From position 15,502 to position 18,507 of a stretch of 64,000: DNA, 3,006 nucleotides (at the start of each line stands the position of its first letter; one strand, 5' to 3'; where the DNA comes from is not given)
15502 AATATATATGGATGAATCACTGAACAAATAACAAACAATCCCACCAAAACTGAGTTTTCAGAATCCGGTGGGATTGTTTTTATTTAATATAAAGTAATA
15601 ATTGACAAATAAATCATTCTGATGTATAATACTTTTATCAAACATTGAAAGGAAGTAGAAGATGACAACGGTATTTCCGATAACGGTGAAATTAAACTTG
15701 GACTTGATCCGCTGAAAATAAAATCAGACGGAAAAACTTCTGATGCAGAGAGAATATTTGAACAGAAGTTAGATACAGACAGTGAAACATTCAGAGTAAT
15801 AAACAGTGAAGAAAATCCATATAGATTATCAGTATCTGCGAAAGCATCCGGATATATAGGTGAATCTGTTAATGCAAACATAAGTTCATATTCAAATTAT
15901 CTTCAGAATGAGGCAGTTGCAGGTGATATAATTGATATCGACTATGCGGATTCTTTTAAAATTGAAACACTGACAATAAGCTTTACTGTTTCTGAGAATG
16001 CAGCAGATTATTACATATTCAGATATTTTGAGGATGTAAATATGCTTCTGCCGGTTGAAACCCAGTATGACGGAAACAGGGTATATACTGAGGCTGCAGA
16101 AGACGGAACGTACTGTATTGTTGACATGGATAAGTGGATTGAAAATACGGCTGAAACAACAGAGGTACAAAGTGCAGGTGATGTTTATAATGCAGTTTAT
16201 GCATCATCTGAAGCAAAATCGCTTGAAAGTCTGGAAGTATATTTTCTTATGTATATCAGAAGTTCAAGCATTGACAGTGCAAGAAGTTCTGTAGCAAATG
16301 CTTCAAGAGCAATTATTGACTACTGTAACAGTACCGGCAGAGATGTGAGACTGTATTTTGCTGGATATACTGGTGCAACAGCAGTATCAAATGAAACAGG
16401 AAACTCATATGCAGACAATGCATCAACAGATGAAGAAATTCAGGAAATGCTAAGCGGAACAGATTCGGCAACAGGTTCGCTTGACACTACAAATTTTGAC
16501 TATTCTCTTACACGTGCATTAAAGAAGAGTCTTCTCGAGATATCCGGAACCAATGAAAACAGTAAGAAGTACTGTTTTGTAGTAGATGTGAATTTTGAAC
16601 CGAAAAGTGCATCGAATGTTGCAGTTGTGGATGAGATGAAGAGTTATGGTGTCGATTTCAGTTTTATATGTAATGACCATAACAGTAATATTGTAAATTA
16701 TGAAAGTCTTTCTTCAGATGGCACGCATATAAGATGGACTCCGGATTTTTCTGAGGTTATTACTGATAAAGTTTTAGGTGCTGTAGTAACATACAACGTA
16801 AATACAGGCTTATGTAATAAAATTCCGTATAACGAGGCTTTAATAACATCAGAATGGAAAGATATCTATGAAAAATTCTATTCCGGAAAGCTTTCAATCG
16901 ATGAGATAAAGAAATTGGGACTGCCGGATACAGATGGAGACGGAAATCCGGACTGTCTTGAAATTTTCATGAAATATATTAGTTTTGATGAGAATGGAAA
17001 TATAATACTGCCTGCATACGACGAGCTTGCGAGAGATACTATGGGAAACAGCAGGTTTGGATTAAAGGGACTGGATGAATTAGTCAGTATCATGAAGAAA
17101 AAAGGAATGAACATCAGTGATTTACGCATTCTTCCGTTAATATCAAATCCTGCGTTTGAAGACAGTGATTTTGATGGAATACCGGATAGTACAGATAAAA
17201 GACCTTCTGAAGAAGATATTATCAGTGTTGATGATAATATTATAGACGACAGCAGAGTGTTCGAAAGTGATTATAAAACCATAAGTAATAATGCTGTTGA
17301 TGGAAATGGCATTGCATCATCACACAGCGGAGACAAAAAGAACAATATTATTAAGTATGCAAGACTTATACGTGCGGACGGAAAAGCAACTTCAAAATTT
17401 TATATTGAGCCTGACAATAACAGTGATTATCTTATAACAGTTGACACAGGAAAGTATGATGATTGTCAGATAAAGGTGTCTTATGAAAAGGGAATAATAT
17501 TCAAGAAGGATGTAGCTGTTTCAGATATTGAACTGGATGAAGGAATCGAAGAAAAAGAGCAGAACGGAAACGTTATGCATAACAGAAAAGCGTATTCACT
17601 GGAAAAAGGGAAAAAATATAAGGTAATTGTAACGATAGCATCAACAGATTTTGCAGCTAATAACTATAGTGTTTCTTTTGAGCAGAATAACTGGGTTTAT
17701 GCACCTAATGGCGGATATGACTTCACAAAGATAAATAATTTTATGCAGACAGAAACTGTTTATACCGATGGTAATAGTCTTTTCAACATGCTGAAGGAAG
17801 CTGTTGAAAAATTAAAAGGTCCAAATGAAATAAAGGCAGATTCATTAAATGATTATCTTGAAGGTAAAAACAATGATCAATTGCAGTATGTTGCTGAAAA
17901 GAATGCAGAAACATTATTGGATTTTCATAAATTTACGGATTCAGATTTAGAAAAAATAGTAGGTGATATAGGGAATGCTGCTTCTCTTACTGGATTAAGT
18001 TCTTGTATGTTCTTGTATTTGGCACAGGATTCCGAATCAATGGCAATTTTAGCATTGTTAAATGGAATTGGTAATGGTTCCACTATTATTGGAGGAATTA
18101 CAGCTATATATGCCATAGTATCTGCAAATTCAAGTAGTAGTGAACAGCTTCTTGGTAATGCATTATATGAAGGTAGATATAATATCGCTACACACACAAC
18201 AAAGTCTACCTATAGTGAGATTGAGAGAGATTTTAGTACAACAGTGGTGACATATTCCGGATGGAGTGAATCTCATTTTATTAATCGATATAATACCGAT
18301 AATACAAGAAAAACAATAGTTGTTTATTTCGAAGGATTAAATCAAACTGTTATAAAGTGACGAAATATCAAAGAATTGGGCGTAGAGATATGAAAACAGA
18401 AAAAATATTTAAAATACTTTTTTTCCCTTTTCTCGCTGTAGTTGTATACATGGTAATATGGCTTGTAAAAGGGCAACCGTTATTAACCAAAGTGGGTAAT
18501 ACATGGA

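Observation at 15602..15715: Strong promoter, ribosome binding site and ATG feed a 17-codon ORF, while the 2.7-kb ORF sits in the -1 frame without a start codon; conserved in both copies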

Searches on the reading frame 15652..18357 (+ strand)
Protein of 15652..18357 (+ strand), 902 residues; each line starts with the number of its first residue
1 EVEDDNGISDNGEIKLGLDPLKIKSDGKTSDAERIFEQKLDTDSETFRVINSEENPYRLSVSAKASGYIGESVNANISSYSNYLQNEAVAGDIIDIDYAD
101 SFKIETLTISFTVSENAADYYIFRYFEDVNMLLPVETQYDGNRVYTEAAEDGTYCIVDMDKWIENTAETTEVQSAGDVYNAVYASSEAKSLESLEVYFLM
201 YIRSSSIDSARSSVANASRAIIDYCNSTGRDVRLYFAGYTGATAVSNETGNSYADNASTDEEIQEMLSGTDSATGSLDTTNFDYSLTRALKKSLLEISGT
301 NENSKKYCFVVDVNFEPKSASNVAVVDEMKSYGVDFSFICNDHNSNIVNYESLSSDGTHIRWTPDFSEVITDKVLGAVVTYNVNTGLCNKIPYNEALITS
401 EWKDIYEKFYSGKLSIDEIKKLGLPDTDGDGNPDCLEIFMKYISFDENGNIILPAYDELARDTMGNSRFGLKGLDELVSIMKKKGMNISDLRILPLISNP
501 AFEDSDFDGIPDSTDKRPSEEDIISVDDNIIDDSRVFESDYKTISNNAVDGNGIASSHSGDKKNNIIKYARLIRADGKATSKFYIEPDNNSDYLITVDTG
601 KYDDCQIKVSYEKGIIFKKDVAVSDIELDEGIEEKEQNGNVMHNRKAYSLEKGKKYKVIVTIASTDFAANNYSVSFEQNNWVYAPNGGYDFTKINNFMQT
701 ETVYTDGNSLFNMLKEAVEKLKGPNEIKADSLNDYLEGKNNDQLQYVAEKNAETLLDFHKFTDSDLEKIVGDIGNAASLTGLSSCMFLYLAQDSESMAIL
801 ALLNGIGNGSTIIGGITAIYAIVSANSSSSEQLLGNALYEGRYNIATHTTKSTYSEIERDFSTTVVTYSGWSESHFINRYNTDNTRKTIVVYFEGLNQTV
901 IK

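Call 13: search_protein_families(library=pfam, proteins=[window:15652-18357:+], max_evalue=0.01)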
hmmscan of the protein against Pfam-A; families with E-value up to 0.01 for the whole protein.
window:15652-18357:+ (902 aa): 0 families

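Call 14: find_homologous_proteins(query=window:15652-18357:+)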
Query window:15652-18357:+ (902 aa): 160 proteins with E <= 0.001 among 8000 candidates; the best 120 are listed.
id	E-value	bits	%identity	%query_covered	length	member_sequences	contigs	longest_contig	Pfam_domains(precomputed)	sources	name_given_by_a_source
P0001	0.0e+0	1710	100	86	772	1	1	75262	-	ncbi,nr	ncbi:MAG: hypothetical protein Q4D76_03065 [Oscillospiraceae bacterium]|nr:hypothetical protein [Osc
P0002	0.0e+0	1686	86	99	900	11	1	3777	-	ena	-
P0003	0.0e+0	1451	96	76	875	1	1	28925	-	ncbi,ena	-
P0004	0.0e+0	1238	100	62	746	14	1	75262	-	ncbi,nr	ncbi:MAG: hypothetical protein Q4D76_03075 [Oscillospiraceae bacterium]|nr:hypothetical protein [Osc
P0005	0.0e+0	1088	60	97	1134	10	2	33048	PF00404.25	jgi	-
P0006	0.0e+0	1079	74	76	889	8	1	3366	-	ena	-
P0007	1.4e-235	802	62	67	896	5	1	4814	PF00404.25,PF18884.6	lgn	-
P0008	2.6e-232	792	47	97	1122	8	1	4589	PF00404.25,PF18884.6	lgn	-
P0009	5.2e-230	784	50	90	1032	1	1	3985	PF00404.25,PF18884.6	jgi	-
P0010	4.4e-222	758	66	59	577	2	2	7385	-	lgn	-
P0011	2.0e-215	736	46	99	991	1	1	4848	PF18884.6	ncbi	-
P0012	3.9e-197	675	48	76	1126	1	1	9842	PF00404.25,PF18884.6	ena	-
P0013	1.0e-189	651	47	81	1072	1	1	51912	PF00404.25,PF18884.6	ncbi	-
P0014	1.5e-177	610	45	54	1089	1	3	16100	PF00404.25,PF18884.6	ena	-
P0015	9.2e-177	608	42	91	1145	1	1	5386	PF00404.25,PF18884.6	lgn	-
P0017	3.0e-154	533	46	69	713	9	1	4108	-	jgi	-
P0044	2.8e-45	173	29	57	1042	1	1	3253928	PF00404.25,PF18884.6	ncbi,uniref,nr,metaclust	ncbi:dockerin type I repeat-containing protein [Ruminococcus sp. HUN007]|uniref:dockerin type I repe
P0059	2.5e-32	130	29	57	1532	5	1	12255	PF00553.26,PF18884.6,PF13930.13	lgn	-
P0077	7.4e-25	105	40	18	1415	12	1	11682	PF01764.32,PF00553.26,PF18884.6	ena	-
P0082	9.0e-23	98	40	20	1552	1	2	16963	PF14412.13,PF00553.26,PF18884.6,PF09478.17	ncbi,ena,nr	ncbi:MAG: cellulose binding domain-containing protein [Oscillospiraceae bacterium]|nr:cellulose bind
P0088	6.3e-21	92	27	55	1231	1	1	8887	PF00553.26,PF14424.13,PF18884.6,PF09478.17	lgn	-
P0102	3.5e-20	90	39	18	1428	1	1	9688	PF00553.26,PF14414.13,PF18884.6,PF09478.17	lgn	-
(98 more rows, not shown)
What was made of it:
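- It is the PGAP annotation (P0001, P0004; call 14).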

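Call 16: find_encoding_contigs(protein=P0003, flank=10000, max_places=4)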
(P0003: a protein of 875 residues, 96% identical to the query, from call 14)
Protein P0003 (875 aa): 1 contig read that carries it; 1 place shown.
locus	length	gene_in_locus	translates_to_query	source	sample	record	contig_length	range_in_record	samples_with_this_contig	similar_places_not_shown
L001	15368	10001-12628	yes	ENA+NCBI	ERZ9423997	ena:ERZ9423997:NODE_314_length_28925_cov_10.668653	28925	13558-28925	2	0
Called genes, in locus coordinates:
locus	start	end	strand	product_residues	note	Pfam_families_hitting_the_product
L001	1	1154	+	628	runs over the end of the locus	PF16990:CBM_35, PF02156:Glyco_hydro_26, PF00404:Dockerin_1 (weak)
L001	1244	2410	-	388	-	PF00389:2-Hacid_dh, PF02826:2-Hacid_dh_C, PF01842:ACT (faint)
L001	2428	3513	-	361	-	PF00266:Aminotran_5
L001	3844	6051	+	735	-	PF00404:Dockerin_1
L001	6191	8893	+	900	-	-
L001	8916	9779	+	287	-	PF23598:LRR_14 (faint), PF25019:LRR_R13L1-DRL21 (faint)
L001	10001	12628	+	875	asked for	-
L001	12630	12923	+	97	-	-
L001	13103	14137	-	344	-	PF02661:Fic, PF21247:Fic-like_C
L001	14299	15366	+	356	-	?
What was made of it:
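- On Orphan toxin/immunity cassette (CDI/Rhs type): The syntenic L001 also lacks one within the 15 kb seen (call 16).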

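Call 17: find_encoding_contigs(protein=P0002, flank=5000, max_places=4)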
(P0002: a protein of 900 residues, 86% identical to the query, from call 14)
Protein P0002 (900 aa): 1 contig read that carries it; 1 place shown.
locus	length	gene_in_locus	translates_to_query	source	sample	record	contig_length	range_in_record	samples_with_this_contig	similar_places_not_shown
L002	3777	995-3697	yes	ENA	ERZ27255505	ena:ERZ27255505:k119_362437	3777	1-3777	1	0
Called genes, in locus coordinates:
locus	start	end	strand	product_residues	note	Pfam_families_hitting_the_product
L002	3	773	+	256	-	?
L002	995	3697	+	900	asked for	-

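Call 18: find_encoding_contigs(protein=P0006, flank=5000, max_places=4)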
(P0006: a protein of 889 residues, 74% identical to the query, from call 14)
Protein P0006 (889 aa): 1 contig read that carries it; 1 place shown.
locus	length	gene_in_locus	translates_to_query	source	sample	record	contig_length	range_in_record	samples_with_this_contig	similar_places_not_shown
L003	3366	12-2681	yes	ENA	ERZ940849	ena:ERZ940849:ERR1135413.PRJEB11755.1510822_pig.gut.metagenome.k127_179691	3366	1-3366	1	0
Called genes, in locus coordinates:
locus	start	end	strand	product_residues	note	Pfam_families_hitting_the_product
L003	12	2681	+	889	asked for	-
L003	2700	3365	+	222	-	?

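Call 24: find_encoding_contigs(protein=P0008, flank=5000, max_places=3)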
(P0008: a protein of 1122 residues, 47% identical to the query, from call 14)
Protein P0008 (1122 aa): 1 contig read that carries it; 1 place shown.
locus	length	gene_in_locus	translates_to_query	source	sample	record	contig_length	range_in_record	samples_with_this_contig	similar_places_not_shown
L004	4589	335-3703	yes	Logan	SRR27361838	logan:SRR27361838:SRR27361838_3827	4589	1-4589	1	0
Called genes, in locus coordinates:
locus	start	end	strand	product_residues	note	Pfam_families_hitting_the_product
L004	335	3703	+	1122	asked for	PF00404:Dockerin_1, PF18884:TSP3_bac (weak)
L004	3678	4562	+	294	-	PF12799:LRR_4 (faint)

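Call 25: find_encoding_contigs(protein=P0005, flank=10000, max_places=3)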
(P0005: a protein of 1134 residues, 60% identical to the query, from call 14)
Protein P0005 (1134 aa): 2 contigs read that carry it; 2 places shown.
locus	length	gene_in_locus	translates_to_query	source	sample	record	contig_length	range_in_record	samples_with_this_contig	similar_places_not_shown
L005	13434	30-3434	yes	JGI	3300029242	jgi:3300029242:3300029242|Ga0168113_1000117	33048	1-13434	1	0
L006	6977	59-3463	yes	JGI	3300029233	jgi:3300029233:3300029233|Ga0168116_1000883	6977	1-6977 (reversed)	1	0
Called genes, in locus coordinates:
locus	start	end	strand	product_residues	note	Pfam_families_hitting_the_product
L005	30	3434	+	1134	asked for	PF00404:Dockerin_1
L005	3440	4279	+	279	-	PF23598:LRR_14 (faint), PF23952:LRR_EndoS (faint), PF00560:LRR_1 (faint), PF12799:LRR_4 (faint), PF13855:LRR_8 (faint)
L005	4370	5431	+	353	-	-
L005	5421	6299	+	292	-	-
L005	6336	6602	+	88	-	-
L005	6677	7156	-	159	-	-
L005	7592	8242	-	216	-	PF00239:Resolvase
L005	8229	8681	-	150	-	PF07508:Recombinase (weak)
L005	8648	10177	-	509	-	PF00239:Resolvase, PF07508:Recombinase, PF13408:Zn_ribbon_recom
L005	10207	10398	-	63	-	PF20612:SHOCT_2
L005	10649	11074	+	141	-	PF09346:SMI1_KNR4 (weak)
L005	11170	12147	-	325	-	PF01510:Amidase_2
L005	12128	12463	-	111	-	PF05105:Phage_holin_4_1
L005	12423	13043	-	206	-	-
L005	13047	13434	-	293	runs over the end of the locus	-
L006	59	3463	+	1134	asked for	PF00404:Dockerin_1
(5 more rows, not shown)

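Call 26: find_encoding_contigs(protein=P0013, flank=10000, max_places=3)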
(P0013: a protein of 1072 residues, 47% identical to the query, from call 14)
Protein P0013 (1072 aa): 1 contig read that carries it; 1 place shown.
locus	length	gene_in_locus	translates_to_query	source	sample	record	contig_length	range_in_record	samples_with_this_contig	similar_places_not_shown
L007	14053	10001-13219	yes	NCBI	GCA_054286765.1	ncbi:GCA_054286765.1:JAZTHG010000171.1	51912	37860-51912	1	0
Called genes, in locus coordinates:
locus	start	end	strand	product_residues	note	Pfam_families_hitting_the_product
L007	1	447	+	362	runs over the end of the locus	PF01264:Chorismate_synt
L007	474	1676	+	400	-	PF00275:EPSP_synthase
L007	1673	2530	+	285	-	PF02153:PDH_N, PF20463:PDH_C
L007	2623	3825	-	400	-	PF05552:MS_channel_1st_1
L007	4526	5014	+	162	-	PF13306:LRR_5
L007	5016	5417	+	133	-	-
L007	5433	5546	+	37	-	-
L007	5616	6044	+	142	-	-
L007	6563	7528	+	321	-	PF00404:Dockerin_1 (weak)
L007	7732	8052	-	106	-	-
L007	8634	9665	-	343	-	PF02517:Rce1-like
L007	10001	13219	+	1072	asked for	PF00404:Dockerin_1, PF18884:TSP3_bac (weak)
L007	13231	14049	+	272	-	-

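Call 44: find_encoding_contigs(protein=P0011, flank=5000, max_places=3)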
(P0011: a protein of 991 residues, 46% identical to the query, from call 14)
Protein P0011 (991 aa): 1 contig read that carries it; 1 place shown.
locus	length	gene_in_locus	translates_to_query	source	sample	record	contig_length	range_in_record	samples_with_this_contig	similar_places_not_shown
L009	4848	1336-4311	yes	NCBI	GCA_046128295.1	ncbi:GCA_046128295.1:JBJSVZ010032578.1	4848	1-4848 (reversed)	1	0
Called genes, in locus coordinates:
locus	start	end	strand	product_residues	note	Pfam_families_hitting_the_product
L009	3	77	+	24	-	?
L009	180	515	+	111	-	PF00404:Dockerin_1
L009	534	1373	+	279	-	-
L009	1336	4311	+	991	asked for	PF18884:TSP3_bac (weak)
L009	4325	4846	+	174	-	?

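Call 45: find_encoding_contigs(protein=P0014, flank=8000, max_places=3)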
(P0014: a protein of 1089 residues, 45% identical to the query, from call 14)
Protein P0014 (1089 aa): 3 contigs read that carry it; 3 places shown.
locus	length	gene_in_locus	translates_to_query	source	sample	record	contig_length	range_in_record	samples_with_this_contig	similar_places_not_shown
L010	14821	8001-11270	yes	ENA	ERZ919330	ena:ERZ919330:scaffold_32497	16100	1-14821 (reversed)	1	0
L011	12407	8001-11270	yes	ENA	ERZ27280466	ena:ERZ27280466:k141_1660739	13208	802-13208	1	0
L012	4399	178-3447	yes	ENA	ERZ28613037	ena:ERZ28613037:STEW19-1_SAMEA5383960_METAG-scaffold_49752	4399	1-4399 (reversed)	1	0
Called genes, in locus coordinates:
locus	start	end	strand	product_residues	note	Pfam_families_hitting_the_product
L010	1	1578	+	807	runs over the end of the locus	PF00404:Dockerin_1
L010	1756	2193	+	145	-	PF16163:DUF4869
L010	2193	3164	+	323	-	-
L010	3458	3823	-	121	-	-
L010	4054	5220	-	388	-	-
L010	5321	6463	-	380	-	-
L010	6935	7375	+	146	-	-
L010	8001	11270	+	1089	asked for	PF00404:Dockerin_1, PF18884:TSP3_bac (faint)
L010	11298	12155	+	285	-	PF21832:DUF6892 (faint), PF25019:LRR_R13L1-DRL21 (faint), PF12799:LRR_4 (faint), PF23598:LRR_14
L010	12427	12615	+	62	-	-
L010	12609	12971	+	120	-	PF05717:TnpB_IS66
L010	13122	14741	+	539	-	PF13005:zf-IS66, PF03050:DDE_Tnp_IS66, PF13817:DDE_Tnp_IS66_C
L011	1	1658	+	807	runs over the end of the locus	PF00404:Dockerin_1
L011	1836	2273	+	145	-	PF16163:DUF4869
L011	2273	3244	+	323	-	-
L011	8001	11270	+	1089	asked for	PF00404:Dockerin_1, PF18884:TSP3_bac (faint)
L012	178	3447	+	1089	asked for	PF00404:Dockerin_1, PF18884:TSP3_bac (faint)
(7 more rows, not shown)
